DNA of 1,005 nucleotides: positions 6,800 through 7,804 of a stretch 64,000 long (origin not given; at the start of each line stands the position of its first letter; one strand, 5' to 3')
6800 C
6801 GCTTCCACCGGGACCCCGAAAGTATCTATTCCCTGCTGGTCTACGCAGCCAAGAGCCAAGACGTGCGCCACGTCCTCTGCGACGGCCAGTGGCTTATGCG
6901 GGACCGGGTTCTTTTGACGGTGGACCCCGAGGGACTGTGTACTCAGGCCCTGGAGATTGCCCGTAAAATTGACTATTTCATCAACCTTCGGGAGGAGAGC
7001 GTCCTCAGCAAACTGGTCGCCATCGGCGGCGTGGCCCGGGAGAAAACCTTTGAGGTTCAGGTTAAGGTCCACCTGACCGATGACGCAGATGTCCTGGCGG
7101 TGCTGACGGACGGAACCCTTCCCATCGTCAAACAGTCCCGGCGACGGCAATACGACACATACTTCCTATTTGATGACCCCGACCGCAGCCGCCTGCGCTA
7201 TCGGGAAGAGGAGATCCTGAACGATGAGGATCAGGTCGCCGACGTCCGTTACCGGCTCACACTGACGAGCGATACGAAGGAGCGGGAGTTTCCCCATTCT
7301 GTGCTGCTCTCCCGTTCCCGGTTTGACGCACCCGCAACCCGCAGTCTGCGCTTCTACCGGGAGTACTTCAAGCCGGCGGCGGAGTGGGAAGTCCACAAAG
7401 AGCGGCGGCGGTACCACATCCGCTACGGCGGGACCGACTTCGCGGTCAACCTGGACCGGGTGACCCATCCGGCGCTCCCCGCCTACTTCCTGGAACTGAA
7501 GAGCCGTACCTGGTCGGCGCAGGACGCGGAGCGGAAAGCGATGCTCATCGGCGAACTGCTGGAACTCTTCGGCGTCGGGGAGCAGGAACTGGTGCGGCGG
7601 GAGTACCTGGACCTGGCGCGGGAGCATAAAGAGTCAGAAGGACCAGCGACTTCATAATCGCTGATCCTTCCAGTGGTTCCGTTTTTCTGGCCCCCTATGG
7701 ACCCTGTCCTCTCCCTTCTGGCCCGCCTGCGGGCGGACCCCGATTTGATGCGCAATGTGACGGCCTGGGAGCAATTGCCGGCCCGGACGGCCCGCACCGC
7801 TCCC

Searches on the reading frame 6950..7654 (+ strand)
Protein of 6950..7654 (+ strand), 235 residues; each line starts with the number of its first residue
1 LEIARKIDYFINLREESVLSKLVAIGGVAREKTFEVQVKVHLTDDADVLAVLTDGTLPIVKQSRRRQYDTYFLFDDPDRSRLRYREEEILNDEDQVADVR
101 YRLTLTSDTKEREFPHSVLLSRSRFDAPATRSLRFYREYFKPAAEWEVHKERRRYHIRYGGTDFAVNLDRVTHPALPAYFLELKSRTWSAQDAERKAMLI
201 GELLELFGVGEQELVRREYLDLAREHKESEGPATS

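Call 13: find_homologous_proteins(query=window:6950-7654:+, max_evalue=0.001)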
Query seq(235 aa) (235 aa): 984 proteins with E <= 0.001 among 2289 candidates; the best 120 are listed.
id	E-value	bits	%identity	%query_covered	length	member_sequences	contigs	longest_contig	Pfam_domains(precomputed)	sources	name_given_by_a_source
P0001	5.2e-126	437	87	98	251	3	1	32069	PF01928.27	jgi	jgi:5-methylthioadenosine/S-adenosylhomocysteine deaminase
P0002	3.4e-107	375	84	88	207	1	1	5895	PF01928.27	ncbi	-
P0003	3.7e-102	359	76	93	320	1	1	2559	PF01928.27,PF07969.18,PF01979.27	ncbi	-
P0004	6.1e-100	351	73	97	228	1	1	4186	PF01928.27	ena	-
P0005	1.2e-99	350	70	97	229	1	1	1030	PF01928.27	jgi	jgi:5-methylthioadenosine/S-adenosylhomocysteine deaminase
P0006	5.1e-98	345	73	95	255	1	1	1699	-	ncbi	-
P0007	2.7e-96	339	75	89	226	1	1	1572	PF01928.27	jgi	jgi:adenylate cyclase class IV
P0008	3.2e-96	339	72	95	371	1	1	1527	PF01928.27,PF07969.18,PF01979.27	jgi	jgi:5-methylthioadenosine/S-adenosylhomocysteine deaminase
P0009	1.3e-93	331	73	93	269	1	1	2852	-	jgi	jgi:5-methylthioadenosine/S-adenosylhomocysteine deaminase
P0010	1.8e-93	330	73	94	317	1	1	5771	PF01979.27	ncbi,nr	ncbi:MAG: hypothetical protein DRI79_07630 [Chloroflexi bacterium]|nr:MAG: hypothetical protein DRI7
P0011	1.1e-92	328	71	95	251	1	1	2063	PF01928.27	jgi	-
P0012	3.4e-92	326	68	97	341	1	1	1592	PF07969.18,PF01979.27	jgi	jgi:5-methylthioadenosine/S-adenosylhomocysteine deaminase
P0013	5.5e-92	325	68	94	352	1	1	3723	PF07969.18,PF01979.27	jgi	jgi:5-methylthioadenosine/S-adenosylhomocysteine deaminase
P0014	1.2e-90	321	70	94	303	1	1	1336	PF01928.27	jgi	-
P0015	7.8e-90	318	69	97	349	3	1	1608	PF07969.18,PF01979.27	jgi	-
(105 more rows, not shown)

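Call 16: find_related_loci(query=A1, collection=genome_contigs, flank=6000)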
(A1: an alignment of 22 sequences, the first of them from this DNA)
Query A1 (235 aa) in genome_contigs; peptide patterns used: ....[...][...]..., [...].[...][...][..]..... (x = any residue, [..] = any of these).
600 stretches matched a pattern (row limit reached: there are more); 571 encode a relative of the query (tblastn E <= 1e-3); the best 80 are kept; 80 distinct loci.
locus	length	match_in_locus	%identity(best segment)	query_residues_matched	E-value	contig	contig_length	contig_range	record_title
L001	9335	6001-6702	93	1-234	1e-145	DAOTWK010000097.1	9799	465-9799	MAG TPA_asm: Anaerolineae bacterium isolate H12_134 k73_2224406, whole genome shotgun sequence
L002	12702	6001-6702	90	1-234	5e-138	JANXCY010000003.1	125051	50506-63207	MAG: Anaerolineae bacterium isolate SKYB88 NODE_3_length_125051_cov_35.443132, whole genome shotgun sequence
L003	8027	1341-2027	90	1-229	2e-136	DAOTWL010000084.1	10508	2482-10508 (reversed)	MAG TPA_asm: Anaerolineae bacterium isolate H13_138 k109_285392, whole genome shotgun sequence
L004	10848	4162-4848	90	1-229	4e-136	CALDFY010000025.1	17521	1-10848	MAG: uncultured Anaerolineae bacterium isolate S1_Bin_Bin_9_sub_1 genome assembly, contig: c_000002226150, whole genome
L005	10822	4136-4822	89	2-230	7e-135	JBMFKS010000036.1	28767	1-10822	MAG: Anaerolineae bacterium isolate KM4336-29 NODE_36_length_28767_cov_6.877693, whole genome shotgun sequence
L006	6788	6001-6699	77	1-235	8e-119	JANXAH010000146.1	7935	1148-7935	MAG: Anaerolineae bacterium isolate SKYB113 k141_35458, whole genome shotgun sequence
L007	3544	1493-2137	80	5-219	2e-115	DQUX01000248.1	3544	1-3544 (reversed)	MAG TPA_asm: Anaerolineales bacterium isolate SZUA-1492 k95_101388, whole genome shotgun sequence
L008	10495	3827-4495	78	3-225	2e-111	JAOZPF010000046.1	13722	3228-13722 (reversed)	MAG: Anaerolineae bacterium isolate GMC4.metabat2.178_sub GMC4_5625_length_13722_cov_7.223312, whole genome shotgun sequ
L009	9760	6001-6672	78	2-225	3e-111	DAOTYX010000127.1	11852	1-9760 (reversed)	MAG TPA_asm: Anaerolineae bacterium isolate H33_443 k95_116101, whole genome shotgun sequence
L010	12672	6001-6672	76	2-225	7e-110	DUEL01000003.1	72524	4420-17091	MAG TPA_asm: Thermoflexia bacterium isolate J88 Contig3, whole genome shotgun sequence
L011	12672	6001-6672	72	2-225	1e-103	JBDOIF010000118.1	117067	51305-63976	MAG: Anaerolineae bacterium isolate TC202112_Ori_Bins009 k147_223188, whole genome shotgun sequence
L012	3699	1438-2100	72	2-222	9e-102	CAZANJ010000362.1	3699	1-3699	MAG TPA_asm: uncultured Anaerolineales bacterium isolate binchicken_co8_337 genome assembly, contig: NODE_50848_length_3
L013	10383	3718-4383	69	3-225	3e-93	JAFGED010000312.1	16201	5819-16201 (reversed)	MAG: Anaerolineae bacterium isolate Zod_Metabat.1210 k87_4440179, whole genome shotgun sequence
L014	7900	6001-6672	68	2-225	1e-91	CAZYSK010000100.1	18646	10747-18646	MAG TPA_asm: uncultured Anaerolineales bacterium isolate binchicken_co334_204 genome assembly, contig: NODE_5131_length_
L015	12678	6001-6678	67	4-225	3e-91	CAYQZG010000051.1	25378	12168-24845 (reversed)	MAG TPA_asm: uncultured Anaerolineales bacterium isolate binchicken_co15_218 genome assembly, contig: NODE_881_length_25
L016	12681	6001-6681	71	3-229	6e-91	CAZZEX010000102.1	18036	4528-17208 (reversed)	MAG TPA_asm: uncultured Anaerolineales bacterium isolate SRP214966_co5_324 genome assembly, contig: NODE_2534_length_180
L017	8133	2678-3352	67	4-223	1e-90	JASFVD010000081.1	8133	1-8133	MAG: Anaerolineae bacterium isolate D1105M20metaG_Bin_119 D1105M20metaG_FD_scaffold_2758_c1, whole genome shotgun sequen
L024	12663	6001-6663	67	3-223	2e-82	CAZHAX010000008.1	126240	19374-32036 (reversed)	MAG TPA_asm: uncultured Anaerolineales bacterium isolate binchicken_co116_387 genome assembly, contig: NODE_54_length_12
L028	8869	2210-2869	72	3-222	7e-81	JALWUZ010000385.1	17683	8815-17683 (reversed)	MAG: Anaerolineae bacterium isolate T2_maxbin2_scaf2bin.042 T2_NODE_3029_length_17683_cov_2.706995, whole genome shotgun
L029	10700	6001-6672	62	3-225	3e-81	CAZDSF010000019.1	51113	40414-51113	MAG TPA_asm: uncultured Anaerolineales bacterium isolate binchicken_co26_174 genome assembly, contig: NODE_1029_length_5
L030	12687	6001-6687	61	3-229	1e-80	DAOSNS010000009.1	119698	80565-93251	MAG TPA_asm: Anaerolineae bacterium isolate AMR_MDS_2365 NODE_133_length_119698_cov_100.900412, whole genome shotgun seq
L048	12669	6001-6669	61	3-223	8e-78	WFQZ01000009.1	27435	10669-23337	MAG: Thermoflexales bacterium isolate S014_19 k151_107847, whole genome shotgun sequence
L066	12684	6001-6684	55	2-227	2e-74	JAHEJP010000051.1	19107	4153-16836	MAG: Chloroflexota bacterium isolate Ww555 NODE_6685_length_19107_cov_5.962235, whole genome shotgun sequence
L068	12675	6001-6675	59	3-225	3e-74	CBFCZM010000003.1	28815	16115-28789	MAG TPA_asm: uncultured Anaerolineae bacterium isolate SRR26215688_binner13_Refined_40 genome assembly, contig: ERZ25073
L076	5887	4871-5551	53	2-228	1e-72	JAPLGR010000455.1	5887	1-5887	MAG: Chloroflexota bacterium isolate LacPavin_0920_SED5_MAG_65_9b LacPavin_0920_SED5_scaffold_1546065, whole genome shot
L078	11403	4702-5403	53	1-231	1e-72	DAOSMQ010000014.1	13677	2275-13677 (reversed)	MAG TPA_asm: Promineifilum sp. isolate AMR_MDS_2393 NODE_4515_length_13677_cov_4.969755, whole genome shotgun sequence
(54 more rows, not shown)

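Call 20: search_protein_families(library=pfam, proteins=[L078:975-3137:+, L014:3029-4459:-, L076:2246-3394:+, L028:6491-8869:-, L017:3418-6282:-, L048:6561-7658:+, L014:6674-7831:+, L066:8793-12080:+, L013:6072-7316:+, L024:7843-9387:-], max_evalue=0.0001)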
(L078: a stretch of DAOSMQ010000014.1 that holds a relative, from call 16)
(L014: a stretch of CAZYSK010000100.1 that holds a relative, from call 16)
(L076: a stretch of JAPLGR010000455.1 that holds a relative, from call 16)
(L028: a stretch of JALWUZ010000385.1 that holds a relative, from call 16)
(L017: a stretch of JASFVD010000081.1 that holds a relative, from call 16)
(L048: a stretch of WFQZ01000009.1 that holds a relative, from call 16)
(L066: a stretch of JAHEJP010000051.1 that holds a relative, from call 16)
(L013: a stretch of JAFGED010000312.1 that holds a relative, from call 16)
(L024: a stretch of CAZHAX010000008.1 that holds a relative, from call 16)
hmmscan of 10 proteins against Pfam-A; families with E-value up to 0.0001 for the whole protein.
L078:975-3137:+ (720 aa): 0 families

L014:3029-4459:- (476 aa): 3 families
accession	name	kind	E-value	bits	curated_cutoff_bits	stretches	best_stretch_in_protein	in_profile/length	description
PF00591.27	Glycos_transf_3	-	9.4e-44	150.4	27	1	119-346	4-252/253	Glycosyl transferase family, a/b domain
PF07831.19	PYNP_C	-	5.7e-22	77.6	27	1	386-457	1-72/75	Pyrimidine nucleoside phosphorylase C-terminal domain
PF02885.22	Glycos_trans_3N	-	6.7e-22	77.5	26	1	46-107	2-63/63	Glycosyl transferase family, helical bundle domain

L076:2246-3394:+ (382 aa): 0 families

L028:6491-8869:- (792 aa): 2 families
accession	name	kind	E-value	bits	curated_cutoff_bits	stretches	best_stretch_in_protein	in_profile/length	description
PF00072.30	Response_reg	-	2.8e-29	102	30.2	1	568-676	1-110/111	Response regulator receiver domain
PF00486.34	Trans_reg_C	-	6.3e-20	71.5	26.2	1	713-789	1-77/77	Transcriptional regulatory protein, C terminal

L017:3418-6282:- (954 aa): 3 families
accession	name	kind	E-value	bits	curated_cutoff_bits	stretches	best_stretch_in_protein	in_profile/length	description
PF01098.24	FTSW_RODA_SPOVE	-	1.8e-75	254.6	26.4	1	141-469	37-352/356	Cell cycle protein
PF00905.27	Transpeptidase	-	2.3e-23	83.3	22.1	1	649-935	1-284/299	Penicillin binding protein transpeptidase domain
PF21922.1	PBP_dimer_2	-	1e-09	38.9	27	1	547-628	1-83/83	Penicillin binding protein A dimerisation domain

L048:6561-7658:+ (365 aa): 1 family
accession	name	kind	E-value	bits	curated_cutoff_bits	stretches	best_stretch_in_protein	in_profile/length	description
PF01966.28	HD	-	4.1e-08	33.9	22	1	88-190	1-114/116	HD domain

L014:6674-7831:+ (385 aa): 1 family
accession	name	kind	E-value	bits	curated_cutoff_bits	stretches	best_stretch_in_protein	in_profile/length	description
PF01791.15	DeoC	-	4.5e-60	203.6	23.8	1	105-361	2-229/229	DeoC/LacD family aldolase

L066:8793-12080:+ (1095 aa): 2 families
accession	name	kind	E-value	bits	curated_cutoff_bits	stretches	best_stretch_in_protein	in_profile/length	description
PF08239.17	SH3_3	-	1.1e-09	38.7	27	1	701-752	3-53/54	Bacterial SH3 domain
PF00704.34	Glyco_hydro_18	-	3e-05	24.3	29.6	0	332-427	79-176/317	Glycosyl hydrolases family 18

L013:6072-7316:+ (414 aa): 0 families

L024:7843-9387:- (514 aa): 0 families

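Call 24: search_solved_structures(query=A1, max_evalue=1, show_alignments=3)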
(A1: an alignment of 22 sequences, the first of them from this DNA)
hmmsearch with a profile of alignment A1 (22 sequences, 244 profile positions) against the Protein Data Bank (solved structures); distinct sequences matched with E-value up to 1: 2.
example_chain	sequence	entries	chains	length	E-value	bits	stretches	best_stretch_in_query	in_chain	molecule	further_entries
3h51_A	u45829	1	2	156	0.41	13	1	80-130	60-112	Putative calcium/calmodulin dependent protein kinase II association domain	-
4nee_G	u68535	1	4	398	0.99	11.8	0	112-167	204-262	AP-2 complex subunit alpha-2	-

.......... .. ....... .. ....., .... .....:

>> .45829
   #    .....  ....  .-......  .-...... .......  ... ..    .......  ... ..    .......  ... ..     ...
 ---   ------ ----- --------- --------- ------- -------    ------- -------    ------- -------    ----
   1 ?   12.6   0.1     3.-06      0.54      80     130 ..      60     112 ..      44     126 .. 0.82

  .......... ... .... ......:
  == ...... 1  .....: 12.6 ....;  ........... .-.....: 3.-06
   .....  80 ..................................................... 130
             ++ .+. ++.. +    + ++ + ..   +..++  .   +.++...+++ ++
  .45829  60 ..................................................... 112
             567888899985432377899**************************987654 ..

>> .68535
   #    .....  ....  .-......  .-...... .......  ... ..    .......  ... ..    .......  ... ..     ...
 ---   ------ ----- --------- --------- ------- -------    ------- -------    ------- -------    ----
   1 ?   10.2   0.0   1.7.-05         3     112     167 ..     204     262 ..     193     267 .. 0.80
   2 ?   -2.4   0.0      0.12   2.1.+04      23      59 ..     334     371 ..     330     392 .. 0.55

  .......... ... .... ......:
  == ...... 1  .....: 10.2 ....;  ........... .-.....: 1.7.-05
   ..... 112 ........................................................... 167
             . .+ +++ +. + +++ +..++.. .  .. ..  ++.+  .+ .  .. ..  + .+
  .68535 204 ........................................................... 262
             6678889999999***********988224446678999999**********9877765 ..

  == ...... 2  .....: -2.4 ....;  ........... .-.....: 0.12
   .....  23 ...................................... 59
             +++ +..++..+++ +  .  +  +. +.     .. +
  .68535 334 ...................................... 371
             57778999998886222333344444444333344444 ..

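Call 37: search_protein_families(library=ncbifam, proteins=[L016:6717-7769:+, L068:6681-7679:+, L016:3250-4557:-, L029:3986-4645:+], max_evalue=0.00001)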
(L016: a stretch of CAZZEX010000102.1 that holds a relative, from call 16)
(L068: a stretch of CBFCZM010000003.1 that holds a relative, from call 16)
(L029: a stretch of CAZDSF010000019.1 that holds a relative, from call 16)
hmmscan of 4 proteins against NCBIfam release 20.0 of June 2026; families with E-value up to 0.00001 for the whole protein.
L016:6717-7769:+ (350 aa): 8 families
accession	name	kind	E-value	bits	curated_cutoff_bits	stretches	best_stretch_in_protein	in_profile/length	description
NF006707.0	PRK09250.1-4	equivalog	3.8e-195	647.8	327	1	2-350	4-355/355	class I fructose-bisphosphate aldolase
NF006706.0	PRK09250.1-3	equivalog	5.5e-184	610.9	664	1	3-350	2-350/350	class I fructose-bisphosphate aldolase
NF006705.0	PRK09250.1-2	equivalog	6.5e-161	535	682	1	3-350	2-349/349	class I fructose-bisphosphate aldolase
NF006704.0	PRK09250.1-1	equivalog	2.4e-58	197.4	277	1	47-343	18-306/308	class I fructose-bisphosphate aldolase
NF005321.0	PRK06852.1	equivalog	6.1e-22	78.1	420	1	64-252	32-224/308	aldolase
NF005556.0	PRK07226.1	subfamily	4.3e-20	72.2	241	1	67-242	19-182/267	2-amino-3,7-dideoxy-D-threo-hept-6-ulosonate synthase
NF040816.1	Fbpase1_Arch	equivalog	3.5e-17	62.7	430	1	67-210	19-160/271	class I fructose-bisphosphate aldolase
TIGR01949.1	ADH_synth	equivalog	6.8e-13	48.9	299.45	1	62-242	9-176/255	2-amino-3,7-dideoxy-D-threo-hept-6-ulosonate synthase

L068:6681-7679:+ (332 aa): 0 families

L016:3250-4557:- (435 aa): 9 families
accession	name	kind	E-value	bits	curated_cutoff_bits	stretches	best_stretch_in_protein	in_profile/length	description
TIGR02644.1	Y_phosphoryl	subfamily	8.3e-174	578.3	409.05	1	4-413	2-411/417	pyrimidine-nucleoside phosphorylase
NF004490.0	PRK05820.1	equivalog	8.8e-170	565.1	269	1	1-434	3-438/439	thymidine phosphorylase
NF004747.0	PRK06078.1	equivalog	4.8e-167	555.9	559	1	1-403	1-403/434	pyrimidine-nucleoside phosphorylase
TIGR02643.1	T_phosphoryl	equivalog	6e-143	476.9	570.7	1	4-432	4-436/437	thymidine phosphorylase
NF003338.0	PRK04350.1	subfamily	6.4e-81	272.2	434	1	3-416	92-490/502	thymidine phosphorylase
TIGR02645.1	ARCH_P_rylase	hypoth_equivalog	8.2e-81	271.9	434.6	1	3-410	86-481/493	putative thymidine phosphorylase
TIGR03327.1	AMP_phos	equivalog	1.6e-80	271.1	535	1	3-410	87-482/500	AMP phosphorylase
TIGR01245.1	trpD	equivalog_domain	2.2e-15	56.8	199.05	1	12-149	6-144/330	anthranilate phosphoribosyltransferase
NF011201.0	PRK14607.1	equivalog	4.5e-13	48.7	670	1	5-150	197-342/534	bifunctional anthranilate synthase component II/anthranilate phosphoribosyltransferase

L029:3986-4645:+ (219 aa): 87 families (the best 25 are shown)
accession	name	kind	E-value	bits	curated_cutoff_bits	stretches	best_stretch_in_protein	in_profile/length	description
NF047785.1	respo_reg_MadR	equivalog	1e-52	178.6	300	1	2-210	1-207/209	MadR family response regulator transcription factor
NF007935.0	PRK10651.1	equivalog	2.3e-46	157.7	250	1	3-210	8-214/216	two-component system response regulator NarL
NF052445.1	RespRegMctR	equivalog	1.4e-43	148.7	300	1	2-211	2-204/205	two-component system response regulator MctR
NF007018.1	PRK09483.1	equivalog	2.8e-41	141.6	280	1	1-213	1-210/217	UvrY/SirA/GacA family response regulator transcription factor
NF011896.0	PRK15369.1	equivalog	1.1e-40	139.5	242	1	2-211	4-209/211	two component system response regulator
NF007708.0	PRK10403.1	equivalog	5.3e-36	124.1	343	1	3-203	8-205/215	nitrate/nitrite response regulator protein NarP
NF007403.0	PRK09935.1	equivalog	4.1e-29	101.7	271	1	4-211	6-209/210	fimbria biosynthesis transcriptional regulator FimZ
NF041830.1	RR_TF_ErdR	exception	6.6e-26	91.4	390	1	3-204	3-203/213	response regulator transcription factor ErdR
NF007685.0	PRK10360.1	equivalog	5.4e-23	81.8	258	1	1-203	1-189/196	response regulator transcription factor UhpA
NF041367.1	CheY_Halo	equivalog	1.3e-22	80.3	200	1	4-117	1-112/114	chemotaxis protein CheY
NF007419.0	PRK09958.1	equivalog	3.9e-22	78.8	251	1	5-209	4-201/204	acid-sensing system DNA-binding response regulator EvgA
NF001965.0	PRK00742.1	subfamily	2.7e-20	72.9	293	1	2-115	4-116/357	chemotaxis-specific protein-glutamate methyltransferase CheB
NF006900.1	PRK09390.1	equivalog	4e-20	72.2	255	1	4-206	7-197/203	response regulator FixJ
NF008469.0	PRK11361.1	equivalog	1.2e-19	70.3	714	1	3-126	6-127/461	acetoacetate metabolism transcriptional regulator AtoC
NF008677.0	PRK11697.1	equivalog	5e-18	65.3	246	1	1-126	1-123/238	two-component system response regulator BtsR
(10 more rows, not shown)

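Call 38: predict_structure(alignment_id=A1)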
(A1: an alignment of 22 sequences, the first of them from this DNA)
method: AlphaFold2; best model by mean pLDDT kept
length: 235 residues; sequences in the alignment: 22
mean_pLDDT: 88.1   pTM: 0.82
mean pLDDT of the five models: 88.1, 88.0, 87.5, 85.8, 85.7
residues with pLDDT >= 90: 148; 70-90: 64; 50-70: 20; < 50: 3
segments of 3 or more residues with pLDDT < 50: none
pLDDT, mean of each block of 10 residues (from residue 1): 68 66 71 83 94 93 98 90 97 96 82 88 84 95 96 97 97 94 92 95 95 89 85 50
secondary structure, 60 per line:
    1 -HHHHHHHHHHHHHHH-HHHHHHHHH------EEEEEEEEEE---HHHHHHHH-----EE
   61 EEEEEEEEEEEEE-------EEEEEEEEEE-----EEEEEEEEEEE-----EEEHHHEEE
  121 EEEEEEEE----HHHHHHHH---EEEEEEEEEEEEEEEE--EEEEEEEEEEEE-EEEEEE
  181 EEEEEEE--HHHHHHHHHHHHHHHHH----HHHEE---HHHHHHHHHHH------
elements in order: H2-16 H18-26 E33-42 H46-53 E59-73 E81-90 E96-106 E112-114 E118-128 H133-140 E144-159 E162-173 E175-187 H190-206 H219-229
